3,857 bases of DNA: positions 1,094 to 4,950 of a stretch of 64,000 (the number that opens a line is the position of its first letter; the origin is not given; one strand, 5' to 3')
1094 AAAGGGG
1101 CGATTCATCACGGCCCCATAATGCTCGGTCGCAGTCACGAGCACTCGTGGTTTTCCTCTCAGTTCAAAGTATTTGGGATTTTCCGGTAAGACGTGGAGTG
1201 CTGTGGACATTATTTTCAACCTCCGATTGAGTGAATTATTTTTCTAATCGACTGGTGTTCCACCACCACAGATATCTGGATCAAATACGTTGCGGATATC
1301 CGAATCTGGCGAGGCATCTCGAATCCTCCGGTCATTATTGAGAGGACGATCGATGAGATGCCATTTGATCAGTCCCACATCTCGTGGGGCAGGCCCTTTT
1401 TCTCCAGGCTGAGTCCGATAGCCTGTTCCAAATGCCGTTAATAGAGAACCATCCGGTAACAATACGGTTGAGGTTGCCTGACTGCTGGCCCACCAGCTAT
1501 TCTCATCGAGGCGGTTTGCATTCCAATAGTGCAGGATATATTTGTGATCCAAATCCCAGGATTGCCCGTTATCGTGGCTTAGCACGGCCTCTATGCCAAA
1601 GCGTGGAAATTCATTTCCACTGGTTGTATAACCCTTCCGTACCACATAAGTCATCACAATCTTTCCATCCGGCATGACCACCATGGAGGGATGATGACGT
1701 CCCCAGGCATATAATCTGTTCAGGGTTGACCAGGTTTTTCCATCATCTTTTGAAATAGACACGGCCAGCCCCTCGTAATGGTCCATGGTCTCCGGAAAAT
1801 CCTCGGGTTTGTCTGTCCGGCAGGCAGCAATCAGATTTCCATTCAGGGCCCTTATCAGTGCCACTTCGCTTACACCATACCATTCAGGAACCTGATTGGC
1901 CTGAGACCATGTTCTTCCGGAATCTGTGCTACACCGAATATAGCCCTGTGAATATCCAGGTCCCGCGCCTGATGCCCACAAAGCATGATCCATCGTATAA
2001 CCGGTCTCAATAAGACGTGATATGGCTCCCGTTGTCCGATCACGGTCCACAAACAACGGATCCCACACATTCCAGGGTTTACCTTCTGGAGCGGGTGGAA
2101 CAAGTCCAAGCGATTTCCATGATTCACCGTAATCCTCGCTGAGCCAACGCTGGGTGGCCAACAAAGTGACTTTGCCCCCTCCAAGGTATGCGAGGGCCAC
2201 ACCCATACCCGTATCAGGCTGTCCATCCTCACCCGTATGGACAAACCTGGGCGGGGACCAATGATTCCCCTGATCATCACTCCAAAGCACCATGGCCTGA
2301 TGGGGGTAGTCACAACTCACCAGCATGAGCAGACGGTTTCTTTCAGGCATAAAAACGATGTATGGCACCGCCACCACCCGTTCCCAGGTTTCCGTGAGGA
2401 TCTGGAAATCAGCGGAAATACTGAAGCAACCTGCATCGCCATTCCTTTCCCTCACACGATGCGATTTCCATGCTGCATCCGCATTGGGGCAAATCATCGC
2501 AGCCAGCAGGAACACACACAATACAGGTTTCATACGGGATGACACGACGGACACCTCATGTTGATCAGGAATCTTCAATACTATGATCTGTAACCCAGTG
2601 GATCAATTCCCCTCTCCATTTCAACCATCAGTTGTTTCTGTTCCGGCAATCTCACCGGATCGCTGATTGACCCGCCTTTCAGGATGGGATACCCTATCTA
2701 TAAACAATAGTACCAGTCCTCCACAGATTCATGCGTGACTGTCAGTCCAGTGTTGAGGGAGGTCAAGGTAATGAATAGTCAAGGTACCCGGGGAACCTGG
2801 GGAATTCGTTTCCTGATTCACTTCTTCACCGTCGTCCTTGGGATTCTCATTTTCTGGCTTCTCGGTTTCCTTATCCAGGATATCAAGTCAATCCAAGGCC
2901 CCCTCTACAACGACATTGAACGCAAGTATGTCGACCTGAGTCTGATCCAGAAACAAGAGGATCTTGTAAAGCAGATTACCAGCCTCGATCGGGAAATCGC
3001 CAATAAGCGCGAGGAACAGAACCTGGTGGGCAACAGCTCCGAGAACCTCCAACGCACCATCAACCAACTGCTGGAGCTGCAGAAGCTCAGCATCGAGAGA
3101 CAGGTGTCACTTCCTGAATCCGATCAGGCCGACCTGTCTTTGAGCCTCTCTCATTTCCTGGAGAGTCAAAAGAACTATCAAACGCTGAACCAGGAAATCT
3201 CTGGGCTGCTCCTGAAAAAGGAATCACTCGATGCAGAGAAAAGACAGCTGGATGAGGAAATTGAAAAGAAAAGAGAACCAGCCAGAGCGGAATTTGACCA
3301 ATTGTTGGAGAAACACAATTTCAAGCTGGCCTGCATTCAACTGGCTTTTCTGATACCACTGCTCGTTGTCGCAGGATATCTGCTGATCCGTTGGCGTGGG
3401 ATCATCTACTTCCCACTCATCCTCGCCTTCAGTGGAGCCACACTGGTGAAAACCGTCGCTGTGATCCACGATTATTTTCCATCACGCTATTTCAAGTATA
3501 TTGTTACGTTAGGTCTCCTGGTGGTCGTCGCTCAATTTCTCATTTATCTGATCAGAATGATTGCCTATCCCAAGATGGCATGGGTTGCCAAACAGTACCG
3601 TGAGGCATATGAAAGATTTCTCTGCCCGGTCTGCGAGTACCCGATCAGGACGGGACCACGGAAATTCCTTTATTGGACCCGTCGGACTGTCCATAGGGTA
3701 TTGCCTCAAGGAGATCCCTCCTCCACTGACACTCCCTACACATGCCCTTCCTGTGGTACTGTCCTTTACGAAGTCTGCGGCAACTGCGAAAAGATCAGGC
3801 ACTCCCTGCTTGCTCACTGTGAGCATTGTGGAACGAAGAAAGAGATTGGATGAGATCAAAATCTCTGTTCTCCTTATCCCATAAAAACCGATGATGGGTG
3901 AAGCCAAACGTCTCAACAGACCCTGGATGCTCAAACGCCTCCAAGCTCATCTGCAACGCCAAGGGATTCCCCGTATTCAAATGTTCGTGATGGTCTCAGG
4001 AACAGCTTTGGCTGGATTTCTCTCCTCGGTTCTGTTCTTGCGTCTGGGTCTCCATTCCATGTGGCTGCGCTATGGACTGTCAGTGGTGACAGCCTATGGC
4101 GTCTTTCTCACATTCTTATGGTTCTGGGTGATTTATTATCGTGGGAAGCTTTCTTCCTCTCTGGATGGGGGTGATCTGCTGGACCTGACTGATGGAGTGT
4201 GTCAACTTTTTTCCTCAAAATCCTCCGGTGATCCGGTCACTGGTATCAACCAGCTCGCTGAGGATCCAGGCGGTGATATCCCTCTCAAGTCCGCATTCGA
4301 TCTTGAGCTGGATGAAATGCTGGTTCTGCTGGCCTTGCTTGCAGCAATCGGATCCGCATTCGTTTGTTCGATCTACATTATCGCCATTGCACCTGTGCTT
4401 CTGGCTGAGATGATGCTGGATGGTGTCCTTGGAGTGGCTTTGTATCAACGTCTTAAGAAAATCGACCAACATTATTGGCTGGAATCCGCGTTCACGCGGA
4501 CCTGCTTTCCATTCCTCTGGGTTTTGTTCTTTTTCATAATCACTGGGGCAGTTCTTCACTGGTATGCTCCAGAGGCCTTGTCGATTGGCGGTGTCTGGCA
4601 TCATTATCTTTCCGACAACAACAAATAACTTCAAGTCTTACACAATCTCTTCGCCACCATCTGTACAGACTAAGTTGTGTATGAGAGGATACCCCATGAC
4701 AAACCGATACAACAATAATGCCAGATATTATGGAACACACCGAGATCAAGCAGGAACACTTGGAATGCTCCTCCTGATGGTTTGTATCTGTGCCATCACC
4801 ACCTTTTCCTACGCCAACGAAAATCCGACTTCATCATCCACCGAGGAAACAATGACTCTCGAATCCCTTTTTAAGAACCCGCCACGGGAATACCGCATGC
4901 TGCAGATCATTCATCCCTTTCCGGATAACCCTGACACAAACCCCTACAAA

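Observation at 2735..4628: Uncharacterised two-gene membrane module: periplasm-spanning coiled-coil / zinc-ribbon protein plus 4-TM partner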

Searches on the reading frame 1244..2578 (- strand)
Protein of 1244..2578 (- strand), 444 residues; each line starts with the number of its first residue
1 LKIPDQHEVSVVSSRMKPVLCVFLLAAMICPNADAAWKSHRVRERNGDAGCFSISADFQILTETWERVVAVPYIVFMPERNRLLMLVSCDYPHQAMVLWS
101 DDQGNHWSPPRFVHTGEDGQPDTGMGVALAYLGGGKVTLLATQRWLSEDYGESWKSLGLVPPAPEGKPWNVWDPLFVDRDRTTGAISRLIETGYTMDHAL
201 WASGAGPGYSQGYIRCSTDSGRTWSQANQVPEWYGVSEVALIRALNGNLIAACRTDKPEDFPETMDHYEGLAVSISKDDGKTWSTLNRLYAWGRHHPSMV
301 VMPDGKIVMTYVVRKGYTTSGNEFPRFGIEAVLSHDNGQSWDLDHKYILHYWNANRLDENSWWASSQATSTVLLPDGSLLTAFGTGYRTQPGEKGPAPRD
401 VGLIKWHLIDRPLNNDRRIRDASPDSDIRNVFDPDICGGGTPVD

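Call 3: search_protein_families(library=pfam, proteins=[window:1244-2578:-], max_evalue=1)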
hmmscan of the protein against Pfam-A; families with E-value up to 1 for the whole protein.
window:1244-2578:- (444 aa): 7 families
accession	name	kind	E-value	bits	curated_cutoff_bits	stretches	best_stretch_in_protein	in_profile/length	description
PF13088.12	BNR_2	-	1.8e-14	54.2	31.4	2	210-383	80-227/277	BNR repeat-like domain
PF24316.1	Tli3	-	9e-06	26.5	27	1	235-287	49-100/129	T6SS Tli3 immunity protein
PF13859.12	BNR_3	-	1.1e-05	25.5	27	1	214-356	92-225/308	BNR repeat-like domain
PF02012.26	BNR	-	1.6e-05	24.7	27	2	333-342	2-11/12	BNR/Asp-box repeat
PF15902.12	Sortilin-Vps10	-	1.8e-05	24.1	33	1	215-355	4-123/446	Sortilin, neurotensin receptor 3,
PF03174.19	CHB_HEX_C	-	0.0036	17.7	23.6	0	268-287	32-51/76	Chitobiase/beta-hexosaminidase C-terminal domain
PF21471.3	Reelin_subrepeat-B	-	0.026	14.8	27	0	265-302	54-91/127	Reelin subrepeat B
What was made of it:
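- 1244..2578 (-): Divergent upstream neighbour: BNR/sialidase-like protein. This is context, not part of the unit. Pfam BNR_2, E 1.8e-14 (call 3).
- Checked: The flanks are a BNR/sialidase-like gene (1244..2578, minus strand) and a GH106-like gene (call 3).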

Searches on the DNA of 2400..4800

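Call 35: search_rna_families(source=window, start=2400, end=4800, threshold=evalue, max_evalue=5)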
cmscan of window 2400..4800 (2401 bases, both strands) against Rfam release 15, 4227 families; matches with E-value up to 5: 1.
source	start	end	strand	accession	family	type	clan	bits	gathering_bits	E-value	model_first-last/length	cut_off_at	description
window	3214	3268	+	RF02153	NBR2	Gene; lncRNA;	-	23.4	40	1.7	1-63/63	no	Neighbour of BRCA1 gene 2 converved region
